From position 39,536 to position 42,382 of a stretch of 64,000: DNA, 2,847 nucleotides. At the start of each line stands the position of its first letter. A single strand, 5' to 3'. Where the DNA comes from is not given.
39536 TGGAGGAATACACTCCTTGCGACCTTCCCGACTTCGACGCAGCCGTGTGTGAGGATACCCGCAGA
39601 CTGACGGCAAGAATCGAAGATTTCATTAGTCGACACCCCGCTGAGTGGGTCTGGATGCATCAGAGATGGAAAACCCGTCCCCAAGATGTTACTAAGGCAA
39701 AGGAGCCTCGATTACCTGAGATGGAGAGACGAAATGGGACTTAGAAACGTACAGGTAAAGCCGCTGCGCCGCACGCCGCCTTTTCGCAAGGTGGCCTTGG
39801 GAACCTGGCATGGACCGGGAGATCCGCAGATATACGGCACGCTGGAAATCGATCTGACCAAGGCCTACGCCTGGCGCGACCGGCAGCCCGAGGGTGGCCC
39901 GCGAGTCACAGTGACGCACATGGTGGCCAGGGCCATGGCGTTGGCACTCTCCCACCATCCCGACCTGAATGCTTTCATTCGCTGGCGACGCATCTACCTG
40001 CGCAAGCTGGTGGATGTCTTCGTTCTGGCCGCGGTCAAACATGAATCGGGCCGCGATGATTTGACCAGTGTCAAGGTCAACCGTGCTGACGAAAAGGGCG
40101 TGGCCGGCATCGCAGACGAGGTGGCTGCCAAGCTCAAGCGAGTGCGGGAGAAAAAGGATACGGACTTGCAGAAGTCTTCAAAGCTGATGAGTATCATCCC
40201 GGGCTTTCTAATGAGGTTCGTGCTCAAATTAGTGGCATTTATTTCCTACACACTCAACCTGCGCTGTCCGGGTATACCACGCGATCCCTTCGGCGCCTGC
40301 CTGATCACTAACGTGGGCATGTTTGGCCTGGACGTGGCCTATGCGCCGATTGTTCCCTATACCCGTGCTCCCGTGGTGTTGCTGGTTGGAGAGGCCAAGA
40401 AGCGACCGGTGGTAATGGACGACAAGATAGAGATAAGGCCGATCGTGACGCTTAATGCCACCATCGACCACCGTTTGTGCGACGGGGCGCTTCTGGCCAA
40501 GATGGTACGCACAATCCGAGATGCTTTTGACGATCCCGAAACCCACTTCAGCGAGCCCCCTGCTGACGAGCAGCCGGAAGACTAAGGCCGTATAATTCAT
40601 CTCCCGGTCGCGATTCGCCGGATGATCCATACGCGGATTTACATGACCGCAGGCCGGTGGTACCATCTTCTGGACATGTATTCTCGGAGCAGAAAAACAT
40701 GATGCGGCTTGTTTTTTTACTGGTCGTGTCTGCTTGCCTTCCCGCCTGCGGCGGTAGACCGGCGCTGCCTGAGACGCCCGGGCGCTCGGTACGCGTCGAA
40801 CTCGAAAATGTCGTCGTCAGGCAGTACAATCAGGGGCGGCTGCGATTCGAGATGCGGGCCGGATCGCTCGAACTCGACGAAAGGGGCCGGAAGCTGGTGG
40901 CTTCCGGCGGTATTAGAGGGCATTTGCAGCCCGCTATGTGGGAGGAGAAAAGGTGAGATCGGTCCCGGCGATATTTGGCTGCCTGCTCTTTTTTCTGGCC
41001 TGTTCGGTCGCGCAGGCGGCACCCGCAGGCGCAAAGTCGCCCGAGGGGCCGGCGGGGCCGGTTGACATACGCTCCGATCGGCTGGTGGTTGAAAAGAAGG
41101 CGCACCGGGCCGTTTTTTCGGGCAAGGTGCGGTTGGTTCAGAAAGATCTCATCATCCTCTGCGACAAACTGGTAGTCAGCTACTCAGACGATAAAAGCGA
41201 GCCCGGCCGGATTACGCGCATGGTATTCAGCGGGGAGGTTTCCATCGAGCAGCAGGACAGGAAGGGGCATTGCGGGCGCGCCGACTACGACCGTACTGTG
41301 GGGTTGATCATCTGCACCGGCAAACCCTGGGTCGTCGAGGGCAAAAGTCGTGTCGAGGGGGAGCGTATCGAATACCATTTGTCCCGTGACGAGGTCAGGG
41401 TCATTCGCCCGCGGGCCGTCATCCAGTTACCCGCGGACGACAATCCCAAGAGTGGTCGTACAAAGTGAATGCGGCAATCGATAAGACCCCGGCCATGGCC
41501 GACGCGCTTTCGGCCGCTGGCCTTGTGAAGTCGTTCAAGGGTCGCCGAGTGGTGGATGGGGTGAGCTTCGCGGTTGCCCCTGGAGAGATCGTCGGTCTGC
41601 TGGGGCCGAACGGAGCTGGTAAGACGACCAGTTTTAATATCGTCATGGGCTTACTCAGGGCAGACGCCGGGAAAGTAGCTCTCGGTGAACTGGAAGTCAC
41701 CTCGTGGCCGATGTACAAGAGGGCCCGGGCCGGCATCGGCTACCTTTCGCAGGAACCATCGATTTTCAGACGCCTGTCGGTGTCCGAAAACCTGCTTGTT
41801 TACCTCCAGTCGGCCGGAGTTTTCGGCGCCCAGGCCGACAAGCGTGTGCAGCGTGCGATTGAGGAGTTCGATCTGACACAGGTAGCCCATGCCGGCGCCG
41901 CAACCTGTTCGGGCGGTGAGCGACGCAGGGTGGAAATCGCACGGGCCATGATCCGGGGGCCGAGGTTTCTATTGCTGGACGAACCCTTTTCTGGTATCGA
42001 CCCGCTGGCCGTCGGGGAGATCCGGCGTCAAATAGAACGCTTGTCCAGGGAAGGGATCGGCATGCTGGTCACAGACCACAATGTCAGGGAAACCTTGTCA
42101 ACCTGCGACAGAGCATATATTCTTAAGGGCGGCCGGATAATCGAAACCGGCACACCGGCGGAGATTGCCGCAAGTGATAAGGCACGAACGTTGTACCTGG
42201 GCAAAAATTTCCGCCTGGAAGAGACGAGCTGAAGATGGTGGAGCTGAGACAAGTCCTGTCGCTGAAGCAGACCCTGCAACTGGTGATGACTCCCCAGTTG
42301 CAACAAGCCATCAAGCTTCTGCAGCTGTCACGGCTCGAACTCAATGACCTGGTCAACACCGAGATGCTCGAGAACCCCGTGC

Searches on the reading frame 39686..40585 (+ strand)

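Call 30: search_protein_families(library=pfam, proteins=[window:39686-40585:+], max_evalue=0.00001)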
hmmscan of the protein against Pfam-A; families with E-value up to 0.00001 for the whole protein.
window:39686-40585:+ (299 aa): 1 family
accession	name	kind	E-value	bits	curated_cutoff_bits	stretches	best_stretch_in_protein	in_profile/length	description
PF00198.28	2-oxoacid_dh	-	1e-27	97.5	23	2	204-286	149-229/232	2-oxoacid dehydrogenases acyltransferase (catalytic domain)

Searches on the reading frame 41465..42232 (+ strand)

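Call 30: search_protein_families(library=pfam, proteins=[window:41465-42232:+], max_evalue=0.00001)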
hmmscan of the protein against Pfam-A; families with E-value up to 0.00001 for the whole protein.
window:41465-42232:+ (255 aa): 2 families
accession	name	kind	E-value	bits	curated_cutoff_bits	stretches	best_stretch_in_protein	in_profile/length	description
PF00005.33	ABC_tran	-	1.3e-34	120.2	25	1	31-175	2-136/137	ABC transporter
PF13304.12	AAA_21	-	4.2e-06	27.5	27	0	166-206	256-299/304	AAA domain, putative AbiEii toxin, Type IV TA system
